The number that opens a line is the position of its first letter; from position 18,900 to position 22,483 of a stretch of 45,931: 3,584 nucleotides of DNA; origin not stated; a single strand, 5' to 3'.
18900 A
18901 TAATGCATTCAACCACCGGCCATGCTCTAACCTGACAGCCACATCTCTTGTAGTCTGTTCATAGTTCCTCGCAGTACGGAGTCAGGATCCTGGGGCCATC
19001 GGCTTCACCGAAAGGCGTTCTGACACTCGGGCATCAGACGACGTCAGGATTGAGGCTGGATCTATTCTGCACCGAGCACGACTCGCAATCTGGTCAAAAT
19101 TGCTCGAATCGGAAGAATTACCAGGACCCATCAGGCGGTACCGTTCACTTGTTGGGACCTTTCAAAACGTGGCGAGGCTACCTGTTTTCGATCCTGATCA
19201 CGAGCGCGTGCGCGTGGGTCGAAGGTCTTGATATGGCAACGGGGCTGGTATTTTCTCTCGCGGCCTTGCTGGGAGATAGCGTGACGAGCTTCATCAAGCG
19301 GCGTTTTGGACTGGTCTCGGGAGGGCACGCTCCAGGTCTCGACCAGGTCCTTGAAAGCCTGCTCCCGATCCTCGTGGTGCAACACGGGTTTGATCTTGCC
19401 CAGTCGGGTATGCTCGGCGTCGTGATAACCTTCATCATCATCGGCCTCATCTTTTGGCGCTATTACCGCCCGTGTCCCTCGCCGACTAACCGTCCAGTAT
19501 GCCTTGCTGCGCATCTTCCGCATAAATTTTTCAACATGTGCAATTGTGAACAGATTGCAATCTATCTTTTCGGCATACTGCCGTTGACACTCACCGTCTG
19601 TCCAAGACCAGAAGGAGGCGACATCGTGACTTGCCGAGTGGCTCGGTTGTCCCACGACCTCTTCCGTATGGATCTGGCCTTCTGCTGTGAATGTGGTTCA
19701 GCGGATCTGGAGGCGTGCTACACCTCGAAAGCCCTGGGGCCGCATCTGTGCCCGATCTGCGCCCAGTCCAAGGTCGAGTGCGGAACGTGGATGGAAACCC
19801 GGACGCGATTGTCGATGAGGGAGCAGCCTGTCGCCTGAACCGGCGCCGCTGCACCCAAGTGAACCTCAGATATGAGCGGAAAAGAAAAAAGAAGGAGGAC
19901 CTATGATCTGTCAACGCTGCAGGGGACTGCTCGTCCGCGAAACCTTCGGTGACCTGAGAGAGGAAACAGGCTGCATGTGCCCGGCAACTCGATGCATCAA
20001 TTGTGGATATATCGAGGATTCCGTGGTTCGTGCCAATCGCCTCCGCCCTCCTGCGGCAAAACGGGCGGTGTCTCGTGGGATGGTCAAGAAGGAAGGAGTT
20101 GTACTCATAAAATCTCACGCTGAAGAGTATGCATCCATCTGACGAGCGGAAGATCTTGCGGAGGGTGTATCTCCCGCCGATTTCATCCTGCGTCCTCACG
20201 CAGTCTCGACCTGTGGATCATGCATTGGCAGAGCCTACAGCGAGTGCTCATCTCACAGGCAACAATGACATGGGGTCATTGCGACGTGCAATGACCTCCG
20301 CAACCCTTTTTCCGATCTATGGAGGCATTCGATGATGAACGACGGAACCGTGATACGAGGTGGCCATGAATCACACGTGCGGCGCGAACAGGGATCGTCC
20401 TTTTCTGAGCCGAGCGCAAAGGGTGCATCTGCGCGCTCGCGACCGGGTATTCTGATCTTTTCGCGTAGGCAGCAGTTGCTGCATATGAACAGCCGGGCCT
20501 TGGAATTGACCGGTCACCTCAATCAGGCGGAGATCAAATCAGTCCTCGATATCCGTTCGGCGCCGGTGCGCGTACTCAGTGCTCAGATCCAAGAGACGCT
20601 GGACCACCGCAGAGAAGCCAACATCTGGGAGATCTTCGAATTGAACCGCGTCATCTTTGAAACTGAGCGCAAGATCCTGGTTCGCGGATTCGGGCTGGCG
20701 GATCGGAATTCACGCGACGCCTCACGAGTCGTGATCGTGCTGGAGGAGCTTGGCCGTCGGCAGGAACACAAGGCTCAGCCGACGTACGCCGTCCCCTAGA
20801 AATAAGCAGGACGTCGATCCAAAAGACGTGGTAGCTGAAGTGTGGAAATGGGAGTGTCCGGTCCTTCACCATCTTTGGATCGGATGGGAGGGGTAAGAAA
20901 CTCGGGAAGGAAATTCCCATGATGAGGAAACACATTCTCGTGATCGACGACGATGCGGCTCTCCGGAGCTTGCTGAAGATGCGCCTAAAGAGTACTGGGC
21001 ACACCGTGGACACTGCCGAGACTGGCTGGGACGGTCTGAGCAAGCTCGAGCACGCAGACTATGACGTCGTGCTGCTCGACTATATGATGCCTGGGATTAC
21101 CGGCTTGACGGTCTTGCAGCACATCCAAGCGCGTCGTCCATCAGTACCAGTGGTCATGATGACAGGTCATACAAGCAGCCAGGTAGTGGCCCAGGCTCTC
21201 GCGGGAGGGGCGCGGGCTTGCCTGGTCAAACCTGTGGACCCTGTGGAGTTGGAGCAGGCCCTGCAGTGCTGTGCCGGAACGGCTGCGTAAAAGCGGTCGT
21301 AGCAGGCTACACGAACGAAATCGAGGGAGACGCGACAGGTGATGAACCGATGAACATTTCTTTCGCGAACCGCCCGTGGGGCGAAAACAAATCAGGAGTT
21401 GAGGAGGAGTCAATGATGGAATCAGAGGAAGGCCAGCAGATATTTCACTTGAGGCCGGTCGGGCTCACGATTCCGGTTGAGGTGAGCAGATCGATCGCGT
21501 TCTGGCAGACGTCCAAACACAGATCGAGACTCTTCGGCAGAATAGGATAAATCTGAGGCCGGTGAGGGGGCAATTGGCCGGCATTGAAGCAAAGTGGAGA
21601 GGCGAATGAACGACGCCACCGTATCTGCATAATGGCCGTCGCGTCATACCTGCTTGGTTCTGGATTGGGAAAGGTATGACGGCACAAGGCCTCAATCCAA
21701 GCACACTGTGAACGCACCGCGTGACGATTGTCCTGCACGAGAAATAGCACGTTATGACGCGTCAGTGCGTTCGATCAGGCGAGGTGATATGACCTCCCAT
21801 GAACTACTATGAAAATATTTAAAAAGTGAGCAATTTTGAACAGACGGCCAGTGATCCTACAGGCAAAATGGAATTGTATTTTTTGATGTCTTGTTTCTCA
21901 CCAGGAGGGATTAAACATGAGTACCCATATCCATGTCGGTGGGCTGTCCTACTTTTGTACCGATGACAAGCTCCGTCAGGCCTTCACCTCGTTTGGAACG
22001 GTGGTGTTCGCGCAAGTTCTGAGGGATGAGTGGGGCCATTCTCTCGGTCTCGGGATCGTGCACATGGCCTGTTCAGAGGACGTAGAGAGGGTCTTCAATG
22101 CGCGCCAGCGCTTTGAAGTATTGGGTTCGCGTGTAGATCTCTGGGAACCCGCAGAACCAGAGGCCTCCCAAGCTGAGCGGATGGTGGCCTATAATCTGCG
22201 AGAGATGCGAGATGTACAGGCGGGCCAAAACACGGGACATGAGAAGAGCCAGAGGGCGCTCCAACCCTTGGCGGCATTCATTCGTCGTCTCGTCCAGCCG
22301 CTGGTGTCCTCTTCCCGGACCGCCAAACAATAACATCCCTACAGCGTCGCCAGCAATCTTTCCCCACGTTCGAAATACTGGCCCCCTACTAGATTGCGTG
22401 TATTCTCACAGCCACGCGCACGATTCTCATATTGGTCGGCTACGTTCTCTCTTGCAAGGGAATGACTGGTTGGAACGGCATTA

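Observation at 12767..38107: Thirteen dispersed copies of a near-invariant 18-19 bp element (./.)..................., phased to a -10-like hexamer: candidate class-II Crp/Fnr-type stress promoter family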

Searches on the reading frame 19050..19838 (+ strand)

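Call 7: search_protein_families(library=pfam, proteins=[window:19050-19838:+], max_evalue=0.01)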
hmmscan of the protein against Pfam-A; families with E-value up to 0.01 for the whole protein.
window:19050-19838:+ (262 aa): 2 families
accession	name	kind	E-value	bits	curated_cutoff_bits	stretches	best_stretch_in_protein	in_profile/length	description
PF01864.22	CarS-like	-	7.8e-08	33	22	1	62-126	88-151/175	CDP-archaeol synthase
PF01148.25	CTP_transf_1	-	0.0045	17.3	24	0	37-87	168-229/264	Cytidylyltransferase family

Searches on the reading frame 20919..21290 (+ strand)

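Call 18: search_protein_families(library=pfam, proteins=[window:20919-21290:+], max_evalue=0.001)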
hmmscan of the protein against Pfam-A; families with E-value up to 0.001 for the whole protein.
window:20919-21290:+ (123 aa): 2 families
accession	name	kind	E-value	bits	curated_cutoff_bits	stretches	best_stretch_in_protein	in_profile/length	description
PF00072.30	Response_reg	-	6.2e-30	104.1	30.2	1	6-115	1-110/111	Response regulator receiver domain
PF06490.17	FleQ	-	0.00022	22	22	1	6-118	2-106/108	Flagellar regulatory protein FleQ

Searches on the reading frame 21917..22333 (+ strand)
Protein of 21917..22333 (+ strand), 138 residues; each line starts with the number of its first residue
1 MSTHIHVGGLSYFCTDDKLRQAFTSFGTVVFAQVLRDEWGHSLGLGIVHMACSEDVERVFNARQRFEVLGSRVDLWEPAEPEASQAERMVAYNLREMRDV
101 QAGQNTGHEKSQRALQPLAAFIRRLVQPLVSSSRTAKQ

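Call 6: search_protein_families(library=pfam, proteins=[window:21917-22333:+], max_evalue=0.01)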
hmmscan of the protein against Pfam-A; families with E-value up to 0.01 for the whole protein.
window:21917-22333:+ (138 aa): 1 family
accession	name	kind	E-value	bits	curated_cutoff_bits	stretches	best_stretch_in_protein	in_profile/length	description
PF00076.28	RRM_1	-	6.4e-10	39.2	20.7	1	6-72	2-68/70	RNA recognition motif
